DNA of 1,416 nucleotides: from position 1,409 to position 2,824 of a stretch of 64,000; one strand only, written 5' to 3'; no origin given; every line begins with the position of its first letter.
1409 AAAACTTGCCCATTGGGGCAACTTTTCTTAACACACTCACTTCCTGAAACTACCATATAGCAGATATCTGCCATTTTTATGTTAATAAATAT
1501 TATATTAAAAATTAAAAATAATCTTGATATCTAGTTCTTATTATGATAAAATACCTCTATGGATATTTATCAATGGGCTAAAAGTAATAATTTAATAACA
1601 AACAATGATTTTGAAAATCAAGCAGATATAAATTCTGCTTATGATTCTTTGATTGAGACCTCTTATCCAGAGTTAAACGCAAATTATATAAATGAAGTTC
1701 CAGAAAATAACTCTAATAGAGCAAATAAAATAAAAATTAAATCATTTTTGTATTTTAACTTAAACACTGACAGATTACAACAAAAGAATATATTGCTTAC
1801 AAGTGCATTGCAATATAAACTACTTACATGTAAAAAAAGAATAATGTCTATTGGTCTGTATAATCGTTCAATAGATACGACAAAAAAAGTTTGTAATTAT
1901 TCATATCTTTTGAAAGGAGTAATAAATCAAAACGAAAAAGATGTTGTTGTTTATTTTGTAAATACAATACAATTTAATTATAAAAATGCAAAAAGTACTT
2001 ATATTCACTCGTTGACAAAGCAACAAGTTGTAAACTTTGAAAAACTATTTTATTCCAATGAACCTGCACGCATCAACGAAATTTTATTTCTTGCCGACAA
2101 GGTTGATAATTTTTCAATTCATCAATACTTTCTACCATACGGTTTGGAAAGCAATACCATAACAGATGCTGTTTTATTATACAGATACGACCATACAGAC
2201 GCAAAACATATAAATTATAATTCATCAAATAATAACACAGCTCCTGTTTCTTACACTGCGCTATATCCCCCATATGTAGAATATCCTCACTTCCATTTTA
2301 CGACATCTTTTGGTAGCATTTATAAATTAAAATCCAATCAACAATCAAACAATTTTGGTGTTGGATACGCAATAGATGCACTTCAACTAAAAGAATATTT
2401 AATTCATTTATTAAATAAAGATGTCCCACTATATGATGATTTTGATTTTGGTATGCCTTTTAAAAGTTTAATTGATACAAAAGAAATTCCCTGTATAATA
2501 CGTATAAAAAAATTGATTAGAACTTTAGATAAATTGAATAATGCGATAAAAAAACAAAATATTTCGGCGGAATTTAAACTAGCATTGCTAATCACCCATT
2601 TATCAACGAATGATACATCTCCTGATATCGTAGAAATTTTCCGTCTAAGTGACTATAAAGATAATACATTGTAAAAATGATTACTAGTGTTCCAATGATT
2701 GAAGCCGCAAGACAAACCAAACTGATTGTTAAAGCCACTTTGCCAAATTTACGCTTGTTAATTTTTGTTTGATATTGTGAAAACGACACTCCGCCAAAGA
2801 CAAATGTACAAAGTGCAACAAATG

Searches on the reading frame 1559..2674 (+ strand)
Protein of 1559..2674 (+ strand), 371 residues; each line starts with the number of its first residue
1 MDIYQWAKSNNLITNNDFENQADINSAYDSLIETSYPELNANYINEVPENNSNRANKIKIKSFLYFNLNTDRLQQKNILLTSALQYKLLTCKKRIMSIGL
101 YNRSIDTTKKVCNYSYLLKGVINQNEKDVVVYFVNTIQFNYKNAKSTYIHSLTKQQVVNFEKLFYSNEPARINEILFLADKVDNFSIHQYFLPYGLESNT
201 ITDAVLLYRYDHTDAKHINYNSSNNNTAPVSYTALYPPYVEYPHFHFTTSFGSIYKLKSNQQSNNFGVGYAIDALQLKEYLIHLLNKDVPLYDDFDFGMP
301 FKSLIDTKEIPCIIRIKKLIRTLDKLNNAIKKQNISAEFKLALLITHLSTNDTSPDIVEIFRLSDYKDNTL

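Call 57: find_encoding_contigs(protein=window:1559-2674:+, flank=10000, max_places=2)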
Protein window:1559-2674:+ (371 aa): 12 contigs read that carry it; 2 places shown.
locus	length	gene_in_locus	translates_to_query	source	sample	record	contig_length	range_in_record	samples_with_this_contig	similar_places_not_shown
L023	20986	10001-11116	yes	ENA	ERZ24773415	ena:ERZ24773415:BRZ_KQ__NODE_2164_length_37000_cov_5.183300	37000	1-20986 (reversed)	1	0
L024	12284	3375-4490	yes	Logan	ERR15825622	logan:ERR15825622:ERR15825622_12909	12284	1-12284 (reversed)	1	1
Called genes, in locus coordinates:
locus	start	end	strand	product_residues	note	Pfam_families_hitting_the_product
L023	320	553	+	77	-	PF12844:HTH_19 (weak), PF13443:HTH_26, PF01381:HTH_3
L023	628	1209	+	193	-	PF01195:Pept_tRNA_hydro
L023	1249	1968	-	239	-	PF13353:Fer4_12, PF04055:Radical_SAM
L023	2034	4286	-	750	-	PF02901:PFL-like, PF01228:Gly_radical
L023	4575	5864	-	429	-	-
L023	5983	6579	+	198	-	-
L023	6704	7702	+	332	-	PF04018:VCA0040-like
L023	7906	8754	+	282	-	PF00483:NTP_transferase, PF12804:NTP_transf_3 (weak)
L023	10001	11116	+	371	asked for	-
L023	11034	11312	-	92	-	-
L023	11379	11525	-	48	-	-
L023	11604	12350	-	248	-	PF00588:SpoU_methylase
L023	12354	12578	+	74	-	-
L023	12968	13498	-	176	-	-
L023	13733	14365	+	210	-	-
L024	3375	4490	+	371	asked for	-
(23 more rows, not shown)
